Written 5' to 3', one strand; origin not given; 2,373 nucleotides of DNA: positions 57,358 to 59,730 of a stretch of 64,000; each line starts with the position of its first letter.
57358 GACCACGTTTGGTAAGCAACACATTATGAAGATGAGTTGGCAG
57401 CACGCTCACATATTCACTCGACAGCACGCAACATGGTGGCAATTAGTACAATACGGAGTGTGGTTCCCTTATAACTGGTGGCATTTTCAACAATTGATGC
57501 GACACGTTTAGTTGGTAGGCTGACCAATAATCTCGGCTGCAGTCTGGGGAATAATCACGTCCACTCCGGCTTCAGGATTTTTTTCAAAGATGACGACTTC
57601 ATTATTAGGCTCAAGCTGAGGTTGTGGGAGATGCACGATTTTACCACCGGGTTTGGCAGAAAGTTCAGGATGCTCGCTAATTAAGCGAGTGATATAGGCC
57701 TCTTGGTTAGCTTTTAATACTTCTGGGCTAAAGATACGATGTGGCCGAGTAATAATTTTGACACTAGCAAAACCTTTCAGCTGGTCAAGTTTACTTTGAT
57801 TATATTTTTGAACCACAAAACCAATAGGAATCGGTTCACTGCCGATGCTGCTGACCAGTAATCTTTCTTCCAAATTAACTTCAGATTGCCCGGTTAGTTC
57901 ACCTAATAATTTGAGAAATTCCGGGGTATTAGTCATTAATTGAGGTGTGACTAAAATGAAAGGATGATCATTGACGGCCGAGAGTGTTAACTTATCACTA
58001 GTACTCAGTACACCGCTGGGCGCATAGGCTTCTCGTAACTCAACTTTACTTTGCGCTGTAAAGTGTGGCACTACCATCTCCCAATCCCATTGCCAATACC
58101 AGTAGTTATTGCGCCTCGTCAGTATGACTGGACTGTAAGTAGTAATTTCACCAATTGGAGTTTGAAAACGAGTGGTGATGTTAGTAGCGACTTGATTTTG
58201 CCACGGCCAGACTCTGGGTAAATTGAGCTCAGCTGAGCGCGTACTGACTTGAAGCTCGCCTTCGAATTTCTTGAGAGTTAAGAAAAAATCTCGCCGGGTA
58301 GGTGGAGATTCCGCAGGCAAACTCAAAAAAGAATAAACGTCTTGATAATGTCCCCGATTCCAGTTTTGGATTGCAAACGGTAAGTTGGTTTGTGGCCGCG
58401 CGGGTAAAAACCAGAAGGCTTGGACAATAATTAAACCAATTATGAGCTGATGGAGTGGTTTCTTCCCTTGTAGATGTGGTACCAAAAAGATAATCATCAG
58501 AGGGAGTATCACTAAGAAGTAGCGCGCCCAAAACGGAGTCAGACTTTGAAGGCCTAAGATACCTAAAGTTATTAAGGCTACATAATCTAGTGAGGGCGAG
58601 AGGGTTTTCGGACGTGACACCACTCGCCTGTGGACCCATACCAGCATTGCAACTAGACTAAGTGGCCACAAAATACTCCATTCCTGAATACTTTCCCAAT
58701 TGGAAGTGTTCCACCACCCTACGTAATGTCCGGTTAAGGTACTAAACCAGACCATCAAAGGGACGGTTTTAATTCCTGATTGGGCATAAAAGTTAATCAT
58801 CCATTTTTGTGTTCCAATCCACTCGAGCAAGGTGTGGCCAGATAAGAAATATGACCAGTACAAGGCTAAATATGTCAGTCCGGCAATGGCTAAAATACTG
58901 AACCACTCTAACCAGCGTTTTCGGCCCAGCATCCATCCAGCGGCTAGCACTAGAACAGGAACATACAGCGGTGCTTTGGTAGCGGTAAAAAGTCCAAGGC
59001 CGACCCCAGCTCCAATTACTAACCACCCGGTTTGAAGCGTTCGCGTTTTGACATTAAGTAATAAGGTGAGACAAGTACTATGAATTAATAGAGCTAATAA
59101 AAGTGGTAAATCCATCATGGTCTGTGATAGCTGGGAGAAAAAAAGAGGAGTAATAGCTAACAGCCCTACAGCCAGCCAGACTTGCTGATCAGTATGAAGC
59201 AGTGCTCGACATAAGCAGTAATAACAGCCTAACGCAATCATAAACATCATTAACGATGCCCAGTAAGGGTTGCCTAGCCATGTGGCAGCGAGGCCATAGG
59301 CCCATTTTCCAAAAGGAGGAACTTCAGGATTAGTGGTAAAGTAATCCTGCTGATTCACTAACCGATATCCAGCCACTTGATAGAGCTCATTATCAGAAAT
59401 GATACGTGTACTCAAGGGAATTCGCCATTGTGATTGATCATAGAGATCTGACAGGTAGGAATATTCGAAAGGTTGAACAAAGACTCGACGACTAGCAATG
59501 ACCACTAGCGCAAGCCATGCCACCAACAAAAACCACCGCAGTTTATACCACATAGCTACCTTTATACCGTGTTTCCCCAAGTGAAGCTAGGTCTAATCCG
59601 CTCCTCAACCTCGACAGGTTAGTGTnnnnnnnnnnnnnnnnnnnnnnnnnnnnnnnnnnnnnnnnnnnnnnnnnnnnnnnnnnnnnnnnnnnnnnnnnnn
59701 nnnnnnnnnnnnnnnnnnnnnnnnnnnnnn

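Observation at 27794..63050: Extreme expansion of GT-C (PMT/ArnT-like) lipid-carrier-dependent glycosyltransferases with matching polyprenyl-phosphate sugar synthases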

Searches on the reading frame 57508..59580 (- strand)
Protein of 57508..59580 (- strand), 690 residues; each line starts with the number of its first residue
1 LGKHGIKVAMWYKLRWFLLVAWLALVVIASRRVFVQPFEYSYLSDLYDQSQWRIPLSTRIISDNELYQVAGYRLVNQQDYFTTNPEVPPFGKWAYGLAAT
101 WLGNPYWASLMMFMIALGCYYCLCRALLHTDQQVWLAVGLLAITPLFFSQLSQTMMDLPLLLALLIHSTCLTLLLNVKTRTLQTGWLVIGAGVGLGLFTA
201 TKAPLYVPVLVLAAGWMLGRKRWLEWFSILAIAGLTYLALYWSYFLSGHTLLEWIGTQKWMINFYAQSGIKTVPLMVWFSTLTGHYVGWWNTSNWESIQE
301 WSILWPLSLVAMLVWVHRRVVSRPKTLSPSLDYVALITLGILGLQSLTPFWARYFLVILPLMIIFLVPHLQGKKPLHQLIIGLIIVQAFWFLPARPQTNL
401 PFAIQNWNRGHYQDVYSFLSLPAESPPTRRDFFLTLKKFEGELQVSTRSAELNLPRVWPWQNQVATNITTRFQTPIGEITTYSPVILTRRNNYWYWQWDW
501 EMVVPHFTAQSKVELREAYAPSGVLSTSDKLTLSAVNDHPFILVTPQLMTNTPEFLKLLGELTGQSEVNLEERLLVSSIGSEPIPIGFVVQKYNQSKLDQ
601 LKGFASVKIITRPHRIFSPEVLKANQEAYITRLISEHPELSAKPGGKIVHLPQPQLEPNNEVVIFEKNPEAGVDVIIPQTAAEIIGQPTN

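Call 5: search_protein_families(library=pfam, proteins=[window:57508-59580:-], max_evalue=0.01)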
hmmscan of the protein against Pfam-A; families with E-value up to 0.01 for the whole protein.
window:57508-59580:- (690 aa): 0 families

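Call 8: search_protein_families(library=ncbifam, proteins=[window:57508-59580:-], max_evalue=0.01)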
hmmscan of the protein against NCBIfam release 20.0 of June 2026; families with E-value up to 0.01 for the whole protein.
window:57508-59580:- (690 aa): 0 families

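Call 19: find_homologous_proteins(query=window:57508-59580:-, max_evalue=0.00001)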
Query window:57508-59580:- (690 aa): 4 proteins with E <= 0.00001 among 8000 candidates.
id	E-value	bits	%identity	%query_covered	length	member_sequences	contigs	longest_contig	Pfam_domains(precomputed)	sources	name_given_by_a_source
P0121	0.0e+0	1563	100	99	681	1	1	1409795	-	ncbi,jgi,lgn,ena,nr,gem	ncbi:MAG TPA: hypothetical protein VD999_04715 [Vitreimonas sp.]|nr:hypothetical protein [Vitreimona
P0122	9.2e-90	320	37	70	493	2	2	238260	-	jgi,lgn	-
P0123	6.4e-88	314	42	61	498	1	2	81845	-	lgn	-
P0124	1.2e-82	297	31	88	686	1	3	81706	PF13231.13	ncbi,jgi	jgi:predicted membrane-bound dolichyl-phosphate-mannose-protein mannosyltransferase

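Call 39: search_protein_families(library=pfam, proteins=[window:57508-59580:-], max_evalue=10)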
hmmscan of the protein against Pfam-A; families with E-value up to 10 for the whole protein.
window:57508-59580:- (690 aa): 2 families
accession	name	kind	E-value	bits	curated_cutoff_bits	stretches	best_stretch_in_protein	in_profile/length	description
PF05223.17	MecA_N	-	0.021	15.6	22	1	404-508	10-114/117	NTF2-like N-terminal transpeptidase domain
PF19706.4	DUF6203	-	0.19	12.1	26.7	1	210-222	21-33/54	Family of unknown function (DUF6203)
